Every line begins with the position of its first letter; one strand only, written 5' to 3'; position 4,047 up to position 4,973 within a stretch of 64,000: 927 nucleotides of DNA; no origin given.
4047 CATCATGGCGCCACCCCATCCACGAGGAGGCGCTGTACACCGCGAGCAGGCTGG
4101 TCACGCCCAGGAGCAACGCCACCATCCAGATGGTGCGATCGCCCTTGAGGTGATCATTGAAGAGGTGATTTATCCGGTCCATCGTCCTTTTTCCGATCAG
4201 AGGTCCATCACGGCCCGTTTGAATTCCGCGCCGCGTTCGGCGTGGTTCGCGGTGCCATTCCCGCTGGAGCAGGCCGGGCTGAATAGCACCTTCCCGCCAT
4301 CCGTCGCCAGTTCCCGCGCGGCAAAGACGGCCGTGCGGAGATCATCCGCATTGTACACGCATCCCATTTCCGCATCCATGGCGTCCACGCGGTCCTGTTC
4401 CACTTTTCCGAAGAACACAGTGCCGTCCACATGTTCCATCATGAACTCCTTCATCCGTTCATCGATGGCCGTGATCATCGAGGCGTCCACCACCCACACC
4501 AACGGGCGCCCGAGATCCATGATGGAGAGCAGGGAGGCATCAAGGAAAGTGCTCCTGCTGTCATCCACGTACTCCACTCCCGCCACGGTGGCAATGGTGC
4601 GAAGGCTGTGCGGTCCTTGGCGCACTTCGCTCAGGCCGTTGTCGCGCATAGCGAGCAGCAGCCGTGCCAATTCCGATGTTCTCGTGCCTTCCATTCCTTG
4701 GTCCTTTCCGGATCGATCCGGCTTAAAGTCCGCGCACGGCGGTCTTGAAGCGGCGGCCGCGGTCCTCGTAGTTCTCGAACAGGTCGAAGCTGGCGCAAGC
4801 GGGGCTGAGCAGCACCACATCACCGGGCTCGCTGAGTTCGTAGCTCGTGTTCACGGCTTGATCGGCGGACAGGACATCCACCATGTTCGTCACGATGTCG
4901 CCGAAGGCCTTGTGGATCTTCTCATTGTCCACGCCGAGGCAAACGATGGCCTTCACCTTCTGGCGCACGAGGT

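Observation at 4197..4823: Diverged duplicate of the MurD C-terminal domain inserted between murD and ftsW in the dcw cluster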

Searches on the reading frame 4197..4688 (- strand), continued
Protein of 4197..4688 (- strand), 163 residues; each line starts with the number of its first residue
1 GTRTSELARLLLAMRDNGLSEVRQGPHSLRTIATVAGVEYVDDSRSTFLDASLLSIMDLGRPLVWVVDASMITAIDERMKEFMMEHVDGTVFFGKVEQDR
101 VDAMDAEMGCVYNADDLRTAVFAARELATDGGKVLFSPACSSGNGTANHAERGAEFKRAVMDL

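Call 70: find_homologous_proteins(query=A3, max_evalue=1e-20)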
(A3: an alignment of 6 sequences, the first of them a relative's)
Query A3 (6 sequences) (182 aa, profile of the alignment): 3744 proteins with E <= 1e-20 among 5752 candidates; the best 120 are listed.
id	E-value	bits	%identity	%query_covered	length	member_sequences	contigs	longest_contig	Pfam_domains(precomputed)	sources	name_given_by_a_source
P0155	1.9e-82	293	100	100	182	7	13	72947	PF02875.27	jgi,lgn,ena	jgi:UDP-N-acetylmuramoylalanine--D-glutamate ligase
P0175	6.9e-81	288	42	100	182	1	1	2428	PF02875.27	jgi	jgi:UDP-N-acetylmuramoylalanine--D-glutamate ligase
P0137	4.9e-80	285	44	100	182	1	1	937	PF02875.27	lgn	-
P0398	1.3e-77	277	57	100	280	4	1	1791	PF02875.27,PF08245.19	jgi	jgi:UDP-N-acetylmuramoylalanine--D-glutamate ligase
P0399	8.9e-77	275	55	100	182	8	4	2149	PF02875.27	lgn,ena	-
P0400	1.2e-76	274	56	100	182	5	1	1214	PF02875.27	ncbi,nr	ncbi:MAG TPA: cyanophycin synthetase, partial [Bacteroidia bacterium]|nr:cyanophycin synthetase [Bac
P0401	1.4e-76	274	50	100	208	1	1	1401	PF02875.27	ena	-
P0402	4.4e-76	272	55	100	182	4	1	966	PF02875.27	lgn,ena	-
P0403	5.1e-76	272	52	100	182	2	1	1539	PF02875.27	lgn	-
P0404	8.6e-76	271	57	100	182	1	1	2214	PF02875.27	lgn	-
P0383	9.1e-76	271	53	100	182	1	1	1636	PF02875.27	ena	-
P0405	1.1e-75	271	58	98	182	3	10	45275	PF02875.27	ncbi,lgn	ncbi:MAG: glutamate ligase domain-containing protein [Omnitrophica WOR_2 bacterium]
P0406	1.2e-75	271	77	100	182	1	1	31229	PF02875.27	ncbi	ncbi:MAG: hypothetical protein V1733_09955 [bacterium]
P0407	1.2e-75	271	52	100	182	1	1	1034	PF02875.27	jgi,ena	-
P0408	1.3e-75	271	55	100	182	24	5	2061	PF02875.27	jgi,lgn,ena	jgi:UDP-N-acetylmuramoylalanine--D-glutamate ligase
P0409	1.6e-75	271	57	100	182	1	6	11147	PF02875.27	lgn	-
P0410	1.8e-75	270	59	100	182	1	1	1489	PF02875.27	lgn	-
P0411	1.8e-75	270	57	100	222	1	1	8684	PF02875.27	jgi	jgi:UDP-N-acetylmuramoylalanine--D-glutamate ligase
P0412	2.2e-75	270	60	100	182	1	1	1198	PF02875.27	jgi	jgi:UDP-N-acetylmuramoylalanine--D-glutamate ligase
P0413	2.3e-75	270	58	100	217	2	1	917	PF02875.27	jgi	jgi:UDP-N-acetylmuramoylalanine--D-glutamate ligase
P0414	2.5e-75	270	54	100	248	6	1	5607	PF02875.27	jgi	-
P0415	2.5e-75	270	53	100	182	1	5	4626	PF02875.27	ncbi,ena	-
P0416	2.6e-75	270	55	100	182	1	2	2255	PF02875.27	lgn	-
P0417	2.7e-75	270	52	100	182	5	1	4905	PF02875.27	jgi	-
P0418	3.4e-75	270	55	100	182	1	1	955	PF02875.27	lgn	-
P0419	4.7e-75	269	57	100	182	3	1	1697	PF02875.27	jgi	jgi:UDP-N-acetylmuramoylalanine--D-glutamate ligase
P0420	4.7e-75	269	56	100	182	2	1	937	PF02875.27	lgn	-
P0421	4.7e-75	269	55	100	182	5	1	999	PF02875.27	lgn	-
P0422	4.7e-75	269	55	100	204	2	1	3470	PF02875.27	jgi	jgi:UDP-N-acetylmuramoylalanine--D-glutamate ligase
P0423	6.7e-75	269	57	100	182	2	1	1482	PF02875.27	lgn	-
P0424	7.8e-75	268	53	100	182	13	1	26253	PF02875.27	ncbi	-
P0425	7.8e-75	268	58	100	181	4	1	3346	PF02875.27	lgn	-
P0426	7.9e-75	268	53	100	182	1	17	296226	PF02875.27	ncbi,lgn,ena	-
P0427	8.2e-75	268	55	100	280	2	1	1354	PF02875.27,PF08245.19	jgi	jgi:UDP-N-acetylmuramoylalanine--D-glutamate ligase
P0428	8.9e-75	268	54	100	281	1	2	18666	PF02875.27,PF08245.19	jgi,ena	jgi:UDP-N-acetylmuramoylalanine--D-glutamate ligase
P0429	9.3e-75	268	50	100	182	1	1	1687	PF02875.27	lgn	-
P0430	1.1e-74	268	54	100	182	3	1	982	PF02875.27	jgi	jgi:UDP-N-acetylmuramoylalanine--D-glutamate ligase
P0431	1.1e-74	268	55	100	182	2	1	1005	PF02875.27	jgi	-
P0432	1.2e-74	268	53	100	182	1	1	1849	PF02875.27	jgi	-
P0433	1.3e-74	268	52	100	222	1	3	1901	PF02875.27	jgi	jgi:UDP-N-acetylmuramoylalanine--D-glutamate ligase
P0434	1.3e-74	268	55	100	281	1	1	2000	PF02875.27,PF08245.19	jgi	jgi:UDP-N-acetylmuramoylalanine--D-glutamate ligase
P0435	1.3e-74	268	54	100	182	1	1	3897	PF02875.27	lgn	-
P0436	1.4e-74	267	56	100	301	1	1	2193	PF02875.27,PF08245.19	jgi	jgi:UDP-N-acetylmuramoylalanine--D-glutamate ligase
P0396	1.6e-74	267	54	100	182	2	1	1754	PF02875.27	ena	-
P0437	1.7e-74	267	55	98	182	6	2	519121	PF02875.27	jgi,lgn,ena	-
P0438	1.8e-74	267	57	100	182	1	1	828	PF02875.27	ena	-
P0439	1.8e-74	267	53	100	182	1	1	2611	PF02875.27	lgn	-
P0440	1.9e-74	267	54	100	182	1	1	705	PF02875.27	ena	-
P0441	2.1e-74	267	54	100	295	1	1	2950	PF02875.27,PF08245.19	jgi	jgi:UDP-N-acetylmuramoylalanine--D-glutamate ligase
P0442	2.3e-74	267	56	100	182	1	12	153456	PF02875.27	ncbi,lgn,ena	-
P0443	2.4e-74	267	53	97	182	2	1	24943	PF02875.27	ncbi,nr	ncbi:MAG: cyanophycin synthetase [Bacteroidota bacterium]|nr:cyanophycin synthetase [Bacteroidota ba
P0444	2.4e-74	267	54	100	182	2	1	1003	PF02875.27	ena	-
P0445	2.4e-74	267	52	100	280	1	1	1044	PF02875.27,PF08245.19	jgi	jgi:UDP-N-acetylmuramoylalanine--D-glutamate ligase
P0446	2.4e-74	267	52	100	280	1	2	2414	PF02875.27,PF08245.19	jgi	jgi:UDP-N-acetylmuramoylalanine--D-glutamate ligase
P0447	2.5e-74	267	52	100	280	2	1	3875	PF02875.27,PF08245.19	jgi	jgi:UDP-N-acetylmuramoylalanine--D-glutamate ligase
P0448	2.7e-74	267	55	100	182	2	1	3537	PF02875.27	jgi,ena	-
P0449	2.8e-74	267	56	100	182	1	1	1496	PF02875.27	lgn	-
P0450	2.8e-74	266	55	100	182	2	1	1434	PF02875.27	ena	-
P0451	3.2e-74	266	52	100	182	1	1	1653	PF02875.27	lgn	-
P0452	3.2e-74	266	56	100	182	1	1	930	PF02875.27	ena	-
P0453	3.3e-74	266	54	100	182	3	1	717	PF02875.27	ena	-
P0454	3.3e-74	266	57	100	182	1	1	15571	PF02875.27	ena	-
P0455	3.3e-74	266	50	100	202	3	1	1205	PF02875.27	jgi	jgi:UDP-N-acetylmuramoylalanine--D-glutamate ligase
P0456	3.4e-74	266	57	100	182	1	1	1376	PF02875.27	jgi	jgi:UDP-N-acetylmuramoylalanine--D-glutamate ligase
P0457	3.5e-74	266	55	100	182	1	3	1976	PF02875.27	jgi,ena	-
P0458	3.8e-74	266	56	100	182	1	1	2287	PF02875.27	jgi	-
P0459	4.1e-74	266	54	100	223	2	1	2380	PF02875.27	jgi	jgi:UDP-N-acetylmuramoylalanine--D-glutamate ligase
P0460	4.4e-74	266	52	100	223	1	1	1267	PF02875.27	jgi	jgi:UDP-N-acetylmuramoylalanine--D-glutamate ligase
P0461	4.6e-74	266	53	100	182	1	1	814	PF02875.27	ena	-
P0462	5.1e-74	266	53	100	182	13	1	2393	PF02875.27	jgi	-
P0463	5.4e-74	266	55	100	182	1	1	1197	PF02875.27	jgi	-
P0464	5.5e-74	266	53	100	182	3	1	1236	PF02875.27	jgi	jgi:UDP-N-acetylmuramoylalanine--D-glutamate ligase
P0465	5.6e-74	266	53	100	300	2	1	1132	PF02875.27,PF08245.19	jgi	jgi:UDP-N-acetylmuramoylalanine--D-glutamate ligase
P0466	6.0e-74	265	53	100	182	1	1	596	PF02875.27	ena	-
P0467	7.1e-74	265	50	100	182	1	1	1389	PF02875.27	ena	-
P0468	7.6e-74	265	53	100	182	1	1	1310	PF02875.27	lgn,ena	-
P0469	7.6e-74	265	55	100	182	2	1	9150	PF02875.27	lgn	-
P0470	7.6e-74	265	56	100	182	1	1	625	PF02875.27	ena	-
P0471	8.2e-74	265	54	100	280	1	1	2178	PF02875.27,PF08245.19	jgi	jgi:UDP-N-acetylmuramoylalanine--D-glutamate ligase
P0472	8.7e-74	265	55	100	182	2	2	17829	PF02875.27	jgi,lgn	jgi:UDP-N-acetylmuramoylalanine--D-glutamate ligase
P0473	8.9e-74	265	52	100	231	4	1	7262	PF02875.27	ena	-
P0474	9.2e-74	265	54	100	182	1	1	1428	PF02875.27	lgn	-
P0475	9.4e-74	265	55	100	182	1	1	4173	PF02875.27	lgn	-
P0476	9.6e-74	265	55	100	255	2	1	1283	PF02875.27,PF08245.19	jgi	-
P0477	9.6e-74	265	53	100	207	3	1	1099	PF02875.27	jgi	jgi:UDP-N-acetylmuramoylalanine--D-glutamate ligase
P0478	9.9e-74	265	53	100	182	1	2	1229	PF02875.27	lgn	-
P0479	1.0e-73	265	54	100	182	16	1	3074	PF02875.27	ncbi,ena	-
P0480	1.1e-73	265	56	100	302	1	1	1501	PF02875.27,PF08245.19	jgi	jgi:UDP-N-acetylmuramoylalanine--D-glutamate ligase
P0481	1.1e-73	265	52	100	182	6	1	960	PF02875.27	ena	-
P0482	1.1e-73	265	55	100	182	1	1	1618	PF02875.27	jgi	jgi:UDP-N-acetylmuramoylalanine--D-glutamate ligase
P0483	1.1e-73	265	53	100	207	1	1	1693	PF02875.27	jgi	jgi:UDP-N-acetylmuramoylalanine--D-glutamate ligase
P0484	1.1e-73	265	52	100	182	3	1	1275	PF02875.27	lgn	-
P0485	1.2e-73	264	51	100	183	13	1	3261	PF02875.27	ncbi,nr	ncbi:MAG: UDP-N-acetylmuramoyl-L-alanine--D-glutamate ligase, partial [Bacteroidales bacterium]|nr:U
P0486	1.2e-73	264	50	100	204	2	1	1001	PF02875.27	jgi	jgi:UDP-N-acetylmuramoylalanine--D-glutamate ligase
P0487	1.3e-73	264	54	100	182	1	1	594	PF02875.27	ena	-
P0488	1.3e-73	264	52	100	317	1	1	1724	PF02875.27,PF08245.19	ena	-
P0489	1.3e-73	264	54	100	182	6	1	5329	PF02875.27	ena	-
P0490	1.3e-73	264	54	100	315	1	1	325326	PF02875.27,PF08245.19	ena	-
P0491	1.3e-73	264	54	100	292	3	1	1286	PF02875.27,PF08245.19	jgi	jgi:UDP-N-acetylmuramoylalanine--D-glutamate ligase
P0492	1.3e-73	264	54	100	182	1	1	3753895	PF02875.27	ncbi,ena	-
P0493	1.4e-73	264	53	100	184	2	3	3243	PF02875.27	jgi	jgi:UDP-N-acetylmuramoylalanine--D-glutamate ligase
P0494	1.4e-73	264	53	100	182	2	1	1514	PF02875.27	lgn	-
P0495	1.5e-73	264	53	100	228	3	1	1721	PF02875.27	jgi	jgi:UDP-N-acetylmuramoylalanine--D-glutamate ligase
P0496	1.5e-73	264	53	100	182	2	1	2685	PF02875.27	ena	-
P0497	1.5e-73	264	51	100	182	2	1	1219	PF02875.27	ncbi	-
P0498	1.6e-73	264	54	100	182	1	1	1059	PF02875.27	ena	-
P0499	1.6e-73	264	53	99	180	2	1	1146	PF02875.27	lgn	-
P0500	1.6e-73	264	55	100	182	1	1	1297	PF02875.27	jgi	-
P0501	1.9e-73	264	52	100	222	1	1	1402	PF02875.27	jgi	jgi:UDP-N-acetylmuramoylalanine--D-glutamate ligase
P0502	2.1e-73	264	52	100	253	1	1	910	PF02875.27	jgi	-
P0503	2.1e-73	264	51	100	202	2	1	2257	PF02875.27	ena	-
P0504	2.2e-73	264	54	100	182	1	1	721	PF02875.27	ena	-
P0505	2.2e-73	264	50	100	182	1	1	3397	PF02875.27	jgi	jgi:UDP-N-acetylmuramoylalanine--D-glutamate ligase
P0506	2.2e-73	264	50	100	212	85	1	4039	PF02875.27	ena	-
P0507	2.2e-73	264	55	100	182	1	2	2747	PF02875.27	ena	-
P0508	2.3e-73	264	52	100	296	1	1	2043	PF02875.27,PF08245.19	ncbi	ncbi:MAG: UDP-N-acetylmuramoyl-L-alanine--D-glutamate ligase, partial [Bacteroidales bacterium]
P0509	2.3e-73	264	53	100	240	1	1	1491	PF02875.27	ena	-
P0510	2.4e-73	263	56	100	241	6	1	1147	PF02875.27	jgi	jgi:UDP-N-acetylmuramoylalanine--D-glutamate ligase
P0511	2.5e-73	263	54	100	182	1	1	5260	PF02875.27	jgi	jgi:UDP-N-acetylmuramoylalanine--D-glutamate ligase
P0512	2.5e-73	263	55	100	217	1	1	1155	PF02875.27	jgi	jgi:UDP-N-acetylmuramoylalanine--D-glutamate ligase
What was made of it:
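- Tried and rejected: Most 182-aa database 'proteins' are fragments of this kind (call 70) and were excluded.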

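Call 71: find_encoding_contigs(protein=P0406, flank=6000, max_places=1)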
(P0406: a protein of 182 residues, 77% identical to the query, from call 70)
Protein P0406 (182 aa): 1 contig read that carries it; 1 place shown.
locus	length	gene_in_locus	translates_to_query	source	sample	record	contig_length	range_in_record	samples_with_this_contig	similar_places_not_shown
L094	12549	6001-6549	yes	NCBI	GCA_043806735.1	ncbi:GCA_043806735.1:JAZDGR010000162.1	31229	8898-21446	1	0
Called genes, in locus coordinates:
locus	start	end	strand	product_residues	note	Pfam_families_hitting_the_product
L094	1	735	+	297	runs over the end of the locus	PF01728:FtsJ (weak), PF01795:Methyltransf_5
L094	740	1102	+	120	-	PF19579:FtsL_2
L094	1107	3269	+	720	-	PF03717:PBP_dimer (faint), PF00905:Transpeptidase, PF03793:PASTA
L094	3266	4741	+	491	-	PF01225:Mur_ligase, PF08245:Mur_ligase_M, PF02875:Mur_ligase_C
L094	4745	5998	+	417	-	PF10555:MraY_sig1 (weak), PF00953:Glycos_transf_4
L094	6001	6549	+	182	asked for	PF02875:Mur_ligase_C (weak)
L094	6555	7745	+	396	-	PF01098:FTSW_RODA_SPOVE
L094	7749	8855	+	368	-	PF03033:Glyco_transf_28, PF04101:Glyco_tran_28_C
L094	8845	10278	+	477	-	PF01225:Mur_ligase, PF08245:Mur_ligase_M, PF02875:Mur_ligase_C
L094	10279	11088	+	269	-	-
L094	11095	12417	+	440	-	PF00012:HSP70 (faint), PF11104:PilM_2 (faint), PF14450:FtsA, PF02491:SHS2_FTSA, PF06277:EutA, PF06723:MreB_Mbl, PF14450:FtsA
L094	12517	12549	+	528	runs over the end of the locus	PF00091:Tubulin, PF12327:FtsZ_C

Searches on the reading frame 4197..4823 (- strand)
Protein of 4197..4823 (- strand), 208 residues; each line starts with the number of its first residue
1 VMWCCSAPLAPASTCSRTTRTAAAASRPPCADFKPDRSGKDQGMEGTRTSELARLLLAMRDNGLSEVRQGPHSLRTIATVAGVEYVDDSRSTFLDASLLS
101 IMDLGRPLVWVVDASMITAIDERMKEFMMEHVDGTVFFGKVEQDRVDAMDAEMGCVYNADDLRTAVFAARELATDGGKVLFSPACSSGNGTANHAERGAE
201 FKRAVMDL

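Call 4: search_protein_families(library=pfam, proteins=[window:4197-4823:-], max_evalue=1)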
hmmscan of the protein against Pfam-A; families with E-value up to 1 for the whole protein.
window:4197-4823:- (208 aa): 0 families

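Call 5: search_protein_families(library=ncbifam, proteins=[window:4197-4823:-], max_evalue=1)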
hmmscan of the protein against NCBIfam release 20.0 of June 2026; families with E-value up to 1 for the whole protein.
window:4197-4823:- (208 aa): 1 family
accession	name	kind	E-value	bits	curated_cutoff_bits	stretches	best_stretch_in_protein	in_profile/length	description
TIGR01087.1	murD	equivalog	4.6e-21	75.4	211.95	1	64-205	298-439/441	UDP-N-acetylmuramoyl-L-alanine--D-glutamate ligase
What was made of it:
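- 4197..4694 (-): Gene X: 165-aa stand-alone paralogue of the MurD C-terminal domain plus the preceding linker helix (ATG 4694, TGA 4197-4199). TIGR01087 positions 298-439 (call 5).
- On MurD (EC 6.3.2.9; NCBIfam TIGR01087 equivalog): 75.4 bits, with only model positions 298-439 matched (call 5).
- Checked: Against NCBIfam it matches only the murD equivalog TIGR01087, model positions 298-439 of 441 (E=4.6e-21, 75 bits, below the 212-bit cut-off for a full MurD; call 5).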
